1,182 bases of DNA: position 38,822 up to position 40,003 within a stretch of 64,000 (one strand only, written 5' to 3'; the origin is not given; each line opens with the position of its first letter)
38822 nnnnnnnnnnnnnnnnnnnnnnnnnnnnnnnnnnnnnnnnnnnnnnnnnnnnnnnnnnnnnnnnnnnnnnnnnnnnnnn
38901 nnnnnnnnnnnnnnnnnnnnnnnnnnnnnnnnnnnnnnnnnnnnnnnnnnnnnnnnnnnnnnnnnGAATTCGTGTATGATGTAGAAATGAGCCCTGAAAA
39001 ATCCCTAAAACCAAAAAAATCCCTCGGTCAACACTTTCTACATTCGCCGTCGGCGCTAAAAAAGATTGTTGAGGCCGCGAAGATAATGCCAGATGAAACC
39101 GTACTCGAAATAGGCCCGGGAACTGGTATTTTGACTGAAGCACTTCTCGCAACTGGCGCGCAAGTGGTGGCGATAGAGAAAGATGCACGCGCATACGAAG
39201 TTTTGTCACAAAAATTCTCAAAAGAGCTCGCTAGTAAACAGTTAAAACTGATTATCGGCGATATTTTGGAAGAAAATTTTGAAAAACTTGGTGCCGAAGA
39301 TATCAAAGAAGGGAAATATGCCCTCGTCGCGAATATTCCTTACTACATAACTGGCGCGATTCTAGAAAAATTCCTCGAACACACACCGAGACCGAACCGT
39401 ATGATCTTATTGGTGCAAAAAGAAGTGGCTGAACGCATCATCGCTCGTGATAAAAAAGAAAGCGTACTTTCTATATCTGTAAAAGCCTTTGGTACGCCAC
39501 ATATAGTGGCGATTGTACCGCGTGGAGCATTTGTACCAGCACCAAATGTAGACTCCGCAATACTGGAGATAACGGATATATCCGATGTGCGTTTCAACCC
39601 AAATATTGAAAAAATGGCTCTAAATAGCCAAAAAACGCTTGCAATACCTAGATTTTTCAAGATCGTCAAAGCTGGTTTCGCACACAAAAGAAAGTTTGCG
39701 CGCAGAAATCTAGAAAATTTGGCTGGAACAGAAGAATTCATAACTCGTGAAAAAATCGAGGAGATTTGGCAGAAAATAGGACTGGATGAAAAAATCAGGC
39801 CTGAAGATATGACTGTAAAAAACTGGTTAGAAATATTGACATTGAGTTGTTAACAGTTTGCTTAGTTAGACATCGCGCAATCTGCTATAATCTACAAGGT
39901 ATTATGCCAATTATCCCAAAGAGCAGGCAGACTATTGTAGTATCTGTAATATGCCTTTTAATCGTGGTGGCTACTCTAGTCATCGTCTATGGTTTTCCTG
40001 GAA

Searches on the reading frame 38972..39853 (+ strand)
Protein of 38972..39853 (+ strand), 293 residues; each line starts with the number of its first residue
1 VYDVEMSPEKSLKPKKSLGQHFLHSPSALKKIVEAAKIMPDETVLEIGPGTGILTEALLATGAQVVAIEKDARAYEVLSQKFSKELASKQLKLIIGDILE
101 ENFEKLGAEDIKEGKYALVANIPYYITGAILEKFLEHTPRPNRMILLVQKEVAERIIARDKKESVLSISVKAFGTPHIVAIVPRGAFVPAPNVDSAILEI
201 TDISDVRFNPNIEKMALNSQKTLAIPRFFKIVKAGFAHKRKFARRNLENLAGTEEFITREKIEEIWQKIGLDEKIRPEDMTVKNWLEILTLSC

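Call 6: search_protein_families(library=pfam, proteins=[window:38972-39853:+], max_evalue=0.01)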
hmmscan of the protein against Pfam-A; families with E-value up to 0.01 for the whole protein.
window:38972-39853:+ (293 aa): 7 families
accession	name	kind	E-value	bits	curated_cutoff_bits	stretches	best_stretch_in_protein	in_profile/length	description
PF00398.26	RrnaAD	-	4.8e-47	160.7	24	1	13-254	3-230/263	Ribosomal RNA adenine dimethylase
PF13649.12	Methyltransf_25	-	5.2e-05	24.3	27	1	44-104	1-61/97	Methyltransferase domain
PF13489.12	Methyltransf_23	-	0.00011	22.4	27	1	35-86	16-75/164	Methyltransferase domain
PF08241.18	Methyltransf_11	-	0.00033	21.7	21.2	1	45-102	1-55/95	Methyltransferase domain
PF08242.18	Methyltransf_12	-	0.002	19.3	30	1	45-101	1-61/98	Methyltransferase domain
PF01135.25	PCMT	-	0.003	17.8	20.3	1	24-97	57-132/210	Protein-L-isoaspartate(D-aspartate) O-methyltransferase (PCMT)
PF06325.19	PrmA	-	0.005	16.8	22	1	38-122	159-234/296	Ribosomal protein L11 methyltransferase (PrmA)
